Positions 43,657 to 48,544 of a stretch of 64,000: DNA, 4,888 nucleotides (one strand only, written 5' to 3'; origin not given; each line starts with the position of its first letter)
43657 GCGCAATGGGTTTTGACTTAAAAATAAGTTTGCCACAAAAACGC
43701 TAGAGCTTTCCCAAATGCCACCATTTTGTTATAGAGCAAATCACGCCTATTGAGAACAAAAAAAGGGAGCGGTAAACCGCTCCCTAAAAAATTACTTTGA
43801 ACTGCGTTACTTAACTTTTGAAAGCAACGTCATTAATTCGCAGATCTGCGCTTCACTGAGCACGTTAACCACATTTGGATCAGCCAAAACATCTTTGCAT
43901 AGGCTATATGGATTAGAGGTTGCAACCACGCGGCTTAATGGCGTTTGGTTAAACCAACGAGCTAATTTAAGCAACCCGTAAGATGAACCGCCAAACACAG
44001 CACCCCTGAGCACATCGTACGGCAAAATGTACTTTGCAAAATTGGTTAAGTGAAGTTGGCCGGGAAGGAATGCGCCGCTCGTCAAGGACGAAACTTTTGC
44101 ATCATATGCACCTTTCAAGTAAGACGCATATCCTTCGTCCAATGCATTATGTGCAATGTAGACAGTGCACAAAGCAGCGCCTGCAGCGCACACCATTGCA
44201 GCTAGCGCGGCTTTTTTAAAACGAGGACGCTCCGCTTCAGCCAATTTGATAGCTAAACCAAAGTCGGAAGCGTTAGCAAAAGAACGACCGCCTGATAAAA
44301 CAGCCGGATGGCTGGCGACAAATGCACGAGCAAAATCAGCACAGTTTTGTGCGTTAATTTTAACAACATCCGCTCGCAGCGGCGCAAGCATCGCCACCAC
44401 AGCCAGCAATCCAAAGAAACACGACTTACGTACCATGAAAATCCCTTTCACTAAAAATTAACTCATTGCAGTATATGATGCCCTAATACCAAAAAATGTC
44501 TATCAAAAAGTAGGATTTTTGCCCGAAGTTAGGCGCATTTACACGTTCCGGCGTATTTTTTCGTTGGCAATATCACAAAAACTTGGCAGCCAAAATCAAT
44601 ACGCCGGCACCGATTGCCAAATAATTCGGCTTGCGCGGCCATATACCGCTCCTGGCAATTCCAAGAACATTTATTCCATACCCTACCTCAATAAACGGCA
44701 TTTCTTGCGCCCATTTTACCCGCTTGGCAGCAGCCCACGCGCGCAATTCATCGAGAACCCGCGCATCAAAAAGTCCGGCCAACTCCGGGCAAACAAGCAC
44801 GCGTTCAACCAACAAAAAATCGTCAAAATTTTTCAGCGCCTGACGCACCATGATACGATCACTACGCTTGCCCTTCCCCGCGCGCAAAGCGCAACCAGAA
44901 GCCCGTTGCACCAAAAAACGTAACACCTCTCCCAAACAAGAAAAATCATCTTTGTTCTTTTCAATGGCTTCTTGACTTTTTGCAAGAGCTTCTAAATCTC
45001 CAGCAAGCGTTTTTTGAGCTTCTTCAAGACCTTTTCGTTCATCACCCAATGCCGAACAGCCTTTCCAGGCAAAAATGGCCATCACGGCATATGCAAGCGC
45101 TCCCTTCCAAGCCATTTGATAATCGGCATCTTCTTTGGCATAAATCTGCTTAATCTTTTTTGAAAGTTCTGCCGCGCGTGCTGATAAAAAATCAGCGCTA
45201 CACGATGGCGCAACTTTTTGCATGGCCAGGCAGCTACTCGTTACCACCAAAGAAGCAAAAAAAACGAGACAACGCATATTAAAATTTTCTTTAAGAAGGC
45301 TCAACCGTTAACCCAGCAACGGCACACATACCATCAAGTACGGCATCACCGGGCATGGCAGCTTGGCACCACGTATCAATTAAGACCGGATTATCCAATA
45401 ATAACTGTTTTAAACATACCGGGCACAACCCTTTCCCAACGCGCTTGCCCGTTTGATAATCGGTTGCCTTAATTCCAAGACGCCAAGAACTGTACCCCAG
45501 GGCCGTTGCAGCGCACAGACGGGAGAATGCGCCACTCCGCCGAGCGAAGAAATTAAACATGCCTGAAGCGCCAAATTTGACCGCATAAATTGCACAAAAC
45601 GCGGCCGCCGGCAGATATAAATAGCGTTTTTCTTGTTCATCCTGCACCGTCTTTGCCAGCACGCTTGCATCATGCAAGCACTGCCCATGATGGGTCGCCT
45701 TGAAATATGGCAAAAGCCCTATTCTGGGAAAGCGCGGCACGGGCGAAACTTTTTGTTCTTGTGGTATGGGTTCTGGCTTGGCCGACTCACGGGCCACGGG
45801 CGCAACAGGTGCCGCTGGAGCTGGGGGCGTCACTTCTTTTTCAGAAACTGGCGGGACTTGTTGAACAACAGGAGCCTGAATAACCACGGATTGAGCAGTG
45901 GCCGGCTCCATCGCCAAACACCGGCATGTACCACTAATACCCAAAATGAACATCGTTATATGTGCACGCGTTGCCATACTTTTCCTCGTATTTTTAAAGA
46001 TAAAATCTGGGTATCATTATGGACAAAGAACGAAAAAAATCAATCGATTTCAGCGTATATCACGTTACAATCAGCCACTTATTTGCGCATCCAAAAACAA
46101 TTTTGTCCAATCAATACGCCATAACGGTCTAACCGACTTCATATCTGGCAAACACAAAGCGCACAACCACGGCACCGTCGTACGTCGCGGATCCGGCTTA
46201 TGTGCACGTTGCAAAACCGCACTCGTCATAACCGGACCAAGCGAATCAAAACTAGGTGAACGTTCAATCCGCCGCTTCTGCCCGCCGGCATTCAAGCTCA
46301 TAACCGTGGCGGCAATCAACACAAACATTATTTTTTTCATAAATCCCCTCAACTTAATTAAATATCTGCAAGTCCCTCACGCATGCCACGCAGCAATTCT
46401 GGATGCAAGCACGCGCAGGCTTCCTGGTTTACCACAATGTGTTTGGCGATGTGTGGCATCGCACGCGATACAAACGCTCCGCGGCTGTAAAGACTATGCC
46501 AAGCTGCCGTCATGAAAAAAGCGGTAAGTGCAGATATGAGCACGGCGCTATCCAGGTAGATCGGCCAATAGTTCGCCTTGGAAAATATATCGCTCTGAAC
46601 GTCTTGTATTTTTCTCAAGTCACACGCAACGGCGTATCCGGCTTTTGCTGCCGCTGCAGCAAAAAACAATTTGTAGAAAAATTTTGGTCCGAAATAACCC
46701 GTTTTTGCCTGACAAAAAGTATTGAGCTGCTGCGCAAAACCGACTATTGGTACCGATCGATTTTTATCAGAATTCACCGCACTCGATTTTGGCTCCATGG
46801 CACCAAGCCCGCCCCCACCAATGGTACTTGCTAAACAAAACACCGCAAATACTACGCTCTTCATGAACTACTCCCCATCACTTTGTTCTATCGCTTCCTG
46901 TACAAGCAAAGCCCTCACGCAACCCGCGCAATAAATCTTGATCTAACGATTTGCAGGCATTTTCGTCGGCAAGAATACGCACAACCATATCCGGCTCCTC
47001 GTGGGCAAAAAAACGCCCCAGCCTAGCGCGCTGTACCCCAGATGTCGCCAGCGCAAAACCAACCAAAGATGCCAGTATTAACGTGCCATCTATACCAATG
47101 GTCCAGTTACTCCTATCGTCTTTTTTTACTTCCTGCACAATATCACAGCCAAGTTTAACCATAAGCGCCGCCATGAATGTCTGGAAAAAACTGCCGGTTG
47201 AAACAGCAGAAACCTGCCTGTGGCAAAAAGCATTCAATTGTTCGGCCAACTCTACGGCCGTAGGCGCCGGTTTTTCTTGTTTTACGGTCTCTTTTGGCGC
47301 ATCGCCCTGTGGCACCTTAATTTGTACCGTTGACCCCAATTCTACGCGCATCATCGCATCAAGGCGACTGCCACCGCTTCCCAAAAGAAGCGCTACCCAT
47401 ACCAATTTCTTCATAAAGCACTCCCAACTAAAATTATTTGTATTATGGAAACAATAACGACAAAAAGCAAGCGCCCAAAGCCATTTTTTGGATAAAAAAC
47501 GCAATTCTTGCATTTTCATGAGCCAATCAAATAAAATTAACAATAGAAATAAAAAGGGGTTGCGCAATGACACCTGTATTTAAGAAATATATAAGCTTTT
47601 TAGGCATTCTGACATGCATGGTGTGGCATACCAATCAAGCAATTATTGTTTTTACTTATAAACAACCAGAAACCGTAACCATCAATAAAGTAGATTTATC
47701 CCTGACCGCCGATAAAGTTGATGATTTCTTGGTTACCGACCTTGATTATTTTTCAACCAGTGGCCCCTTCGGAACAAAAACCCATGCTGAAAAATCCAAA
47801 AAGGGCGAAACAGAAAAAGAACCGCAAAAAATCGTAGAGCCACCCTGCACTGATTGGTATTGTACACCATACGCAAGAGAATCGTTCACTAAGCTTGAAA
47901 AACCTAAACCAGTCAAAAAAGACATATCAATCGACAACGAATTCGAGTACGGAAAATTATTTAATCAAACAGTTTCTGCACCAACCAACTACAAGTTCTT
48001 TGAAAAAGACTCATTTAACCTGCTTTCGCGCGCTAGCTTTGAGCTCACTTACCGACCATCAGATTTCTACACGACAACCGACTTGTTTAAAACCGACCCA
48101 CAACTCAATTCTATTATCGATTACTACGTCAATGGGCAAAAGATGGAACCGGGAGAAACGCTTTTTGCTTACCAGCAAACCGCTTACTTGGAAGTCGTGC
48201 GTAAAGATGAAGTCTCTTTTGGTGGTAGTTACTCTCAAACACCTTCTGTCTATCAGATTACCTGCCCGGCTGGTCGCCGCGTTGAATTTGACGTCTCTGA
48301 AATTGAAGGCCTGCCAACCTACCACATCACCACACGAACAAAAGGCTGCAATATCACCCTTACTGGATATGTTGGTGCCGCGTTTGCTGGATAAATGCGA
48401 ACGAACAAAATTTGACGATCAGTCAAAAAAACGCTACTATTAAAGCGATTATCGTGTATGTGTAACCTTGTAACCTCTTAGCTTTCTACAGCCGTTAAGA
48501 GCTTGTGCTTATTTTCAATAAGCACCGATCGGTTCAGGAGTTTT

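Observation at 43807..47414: Tandem array of six divergent small secreted proteins: a lineage-specific family expansion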

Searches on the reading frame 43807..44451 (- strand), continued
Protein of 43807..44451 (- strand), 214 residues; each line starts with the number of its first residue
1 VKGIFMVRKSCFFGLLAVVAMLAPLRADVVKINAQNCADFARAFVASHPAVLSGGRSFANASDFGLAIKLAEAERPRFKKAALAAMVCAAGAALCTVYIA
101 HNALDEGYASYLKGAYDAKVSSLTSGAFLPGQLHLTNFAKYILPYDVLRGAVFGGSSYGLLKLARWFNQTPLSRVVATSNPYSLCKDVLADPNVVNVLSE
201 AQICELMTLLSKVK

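Call 48: search_protein_families(library=padloc, proteins=[window:43807-44436:-], max_evalue=0.1)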
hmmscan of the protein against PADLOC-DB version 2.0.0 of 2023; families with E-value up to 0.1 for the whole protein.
window:43807-44436:- (209 aa): 0 families

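Call 50: search_solved_structures(query=A3, max_evalue=1)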
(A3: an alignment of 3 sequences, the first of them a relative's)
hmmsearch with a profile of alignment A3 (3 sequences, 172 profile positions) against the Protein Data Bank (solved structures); distinct sequences matched with E-value up to 1: 1.
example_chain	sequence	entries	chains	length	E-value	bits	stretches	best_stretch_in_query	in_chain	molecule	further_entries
10kf_F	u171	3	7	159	0.18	14.8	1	79-140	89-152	Photosystem I reaction center subunit III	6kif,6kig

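Call 52: search_solved_structures(query=window:43807-44436:-, max_evalue=1)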
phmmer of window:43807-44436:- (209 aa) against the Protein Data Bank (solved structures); distinct sequences matched with E-value up to 1: 0.

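Call 55: find_homologous_proteins(query=A6, max_evalue=0.01)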
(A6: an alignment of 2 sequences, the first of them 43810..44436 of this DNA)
Query A6 (2 sequences) (209 aa, profile of the alignment): 2 proteins with E <= 0.01 among 8000 candidates.
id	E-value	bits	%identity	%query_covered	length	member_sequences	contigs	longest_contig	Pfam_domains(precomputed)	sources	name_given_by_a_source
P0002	2.3e-117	409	100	100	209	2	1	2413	-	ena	-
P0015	1.2e-40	158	46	100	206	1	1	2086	-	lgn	-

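Call 57: find_encoding_contigs(protein=P0015, flank=5000)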
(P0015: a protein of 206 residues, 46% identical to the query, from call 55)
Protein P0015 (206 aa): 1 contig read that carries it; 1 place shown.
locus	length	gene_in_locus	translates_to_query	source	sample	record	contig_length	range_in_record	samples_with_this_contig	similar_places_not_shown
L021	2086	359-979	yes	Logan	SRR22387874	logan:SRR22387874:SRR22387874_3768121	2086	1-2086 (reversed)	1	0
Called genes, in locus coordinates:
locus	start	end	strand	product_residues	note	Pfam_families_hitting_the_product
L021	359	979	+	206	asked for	-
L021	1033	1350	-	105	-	PF21716:dnstrm_HI1420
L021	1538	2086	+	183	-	?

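Call 72: find_related_loci(query=A8, collection=viral_contigs, flank=5000)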
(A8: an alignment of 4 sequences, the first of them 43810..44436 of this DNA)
Query A8 (209 aa) in viral_contigs; peptide patterns used: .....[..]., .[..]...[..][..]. (x = any residue, [..] = any of these).
24 stretches matched a pattern, but none encodes a relative of the query by tblastn (E <= 1e-3).

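Call 73: search_protein_families(library=pfam, alignment_id=A8, max_evalue=0.1)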
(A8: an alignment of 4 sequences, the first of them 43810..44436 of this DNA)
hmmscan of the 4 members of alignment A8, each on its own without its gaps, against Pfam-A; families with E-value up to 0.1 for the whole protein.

A. member 1, window:43810-44436:- (209 aa): 0 families

B. families by the number of members that match (of 4 scanned): 0 families

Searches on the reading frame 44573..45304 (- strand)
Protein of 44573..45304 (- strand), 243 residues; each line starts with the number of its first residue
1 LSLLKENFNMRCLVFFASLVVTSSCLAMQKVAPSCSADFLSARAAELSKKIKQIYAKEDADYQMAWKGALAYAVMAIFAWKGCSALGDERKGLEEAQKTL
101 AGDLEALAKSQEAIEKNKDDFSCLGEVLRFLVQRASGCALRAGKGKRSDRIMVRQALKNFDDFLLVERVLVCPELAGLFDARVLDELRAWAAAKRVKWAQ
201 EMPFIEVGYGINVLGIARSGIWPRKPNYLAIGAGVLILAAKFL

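Call 3: search_protein_families(library=pfam, proteins=[window:44573-45304:-], max_evalue=1)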
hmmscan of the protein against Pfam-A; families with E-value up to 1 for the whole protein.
window:44573-45304:- (243 aa): 0 families

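Call 4: search_protein_families(library=ncbifam, proteins=[window:44573-45304:-], max_evalue=1)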
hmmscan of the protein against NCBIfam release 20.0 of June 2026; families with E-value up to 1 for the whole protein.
window:44573-45304:- (243 aa): 2 families
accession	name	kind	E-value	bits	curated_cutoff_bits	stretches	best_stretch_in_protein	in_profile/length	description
NF033928.1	alph_xenorhab_A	subfamily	0.071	12.4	125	1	38-122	185-272/339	alpha-xenorhabdolysin family binary toxin subunit A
NF047408.1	SA0632_fam_LP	equivalog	0.11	12.2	70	1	69-120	4-54/68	SA0632 family lipoprotein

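Call 47: search_protein_families(library=phrogs, proteins=[window:44573-45277:-], max_evalue=0.1)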
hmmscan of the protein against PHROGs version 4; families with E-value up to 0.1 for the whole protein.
window:44573-45277:- (234 aa): 0 families

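Call 48: search_protein_families(library=padloc, proteins=[window:44573-45277:-], max_evalue=0.1)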
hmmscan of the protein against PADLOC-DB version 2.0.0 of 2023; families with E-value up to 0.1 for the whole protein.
window:44573-45277:- (234 aa): 0 families

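Call 51: search_solved_structures(query=window:44573-45277:-, max_evalue=1)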
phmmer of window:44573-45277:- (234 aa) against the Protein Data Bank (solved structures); distinct sequences matched with E-value up to 1: 0.

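Call 56: find_related_loci(query=A7, collection=metagenome_contigs, flank=10000)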
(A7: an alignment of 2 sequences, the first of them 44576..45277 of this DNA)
Query A7 (234 aa) in metagenome_contigs; peptide patterns used: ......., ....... (x = any residue, [..] = any of these).
600 stretches matched a pattern, but none encodes a relative of the query by tblastn (E <= 1e-3).

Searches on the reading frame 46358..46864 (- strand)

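Call 3: search_protein_families(library=pfam, proteins=[window:46358-46864:-], max_evalue=1)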
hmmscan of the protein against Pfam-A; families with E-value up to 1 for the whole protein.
window:46358-46864:- (168 aa): 1 family
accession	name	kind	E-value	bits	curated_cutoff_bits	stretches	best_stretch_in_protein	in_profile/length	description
PF12270.13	Cyt_c_ox_IV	-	0.56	10.7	26.9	0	93-129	79-113/132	Cytochrome c oxidase subunit IV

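Call 4: search_protein_families(library=ncbifam, proteins=[window:46358-46864:-], max_evalue=1)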
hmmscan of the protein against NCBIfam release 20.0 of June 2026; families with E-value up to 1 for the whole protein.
window:46358-46864:- (168 aa): 1 family
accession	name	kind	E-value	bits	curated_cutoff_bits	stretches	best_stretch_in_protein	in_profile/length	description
NF006049.0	PRK08195.1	subfamily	0.17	10.9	229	1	68-114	241-287/344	4-hyroxy-2-oxovalerate/4-hydroxy-2-oxopentanoic acid aldolase,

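Call 47: search_protein_families(library=phrogs, proteins=[window:46358-46864:-], max_evalue=0.1)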
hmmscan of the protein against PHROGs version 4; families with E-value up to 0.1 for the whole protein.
window:46358-46864:- (168 aa): 0 families

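Call 48: search_protein_families(library=padloc, proteins=[window:46358-46864:-], max_evalue=0.1)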
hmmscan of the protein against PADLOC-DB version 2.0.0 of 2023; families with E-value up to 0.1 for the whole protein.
window:46358-46864:- (168 aa): 0 families

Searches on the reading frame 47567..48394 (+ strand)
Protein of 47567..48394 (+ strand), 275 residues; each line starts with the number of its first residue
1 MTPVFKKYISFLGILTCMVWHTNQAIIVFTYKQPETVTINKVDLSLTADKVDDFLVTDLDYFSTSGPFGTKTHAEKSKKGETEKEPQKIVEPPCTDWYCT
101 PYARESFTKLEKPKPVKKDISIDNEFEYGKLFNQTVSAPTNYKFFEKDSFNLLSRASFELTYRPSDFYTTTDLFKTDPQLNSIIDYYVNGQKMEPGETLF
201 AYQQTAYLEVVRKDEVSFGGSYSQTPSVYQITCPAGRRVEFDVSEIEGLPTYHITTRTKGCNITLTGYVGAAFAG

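Call 3: search_protein_families(library=pfam, proteins=[window:47567-48394:+], max_evalue=1)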
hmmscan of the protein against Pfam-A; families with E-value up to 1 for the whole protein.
window:47567-48394:+ (275 aa): 0 families

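Call 4: search_protein_families(library=ncbifam, proteins=[window:47567-48394:+], max_evalue=1)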
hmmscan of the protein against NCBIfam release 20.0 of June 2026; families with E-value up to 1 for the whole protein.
window:47567-48394:+ (275 aa): 0 families

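Call 47: search_protein_families(library=phrogs, proteins=[window:47567-48394:+], max_evalue=0.1)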
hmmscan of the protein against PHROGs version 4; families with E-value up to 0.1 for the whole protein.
window:47567-48394:+ (275 aa): 0 families

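Call 48: search_protein_families(library=padloc, proteins=[window:47567-48394:+], max_evalue=0.1)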
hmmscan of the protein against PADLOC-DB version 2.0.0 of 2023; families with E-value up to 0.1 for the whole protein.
window:47567-48394:+ (275 aa): 0 families
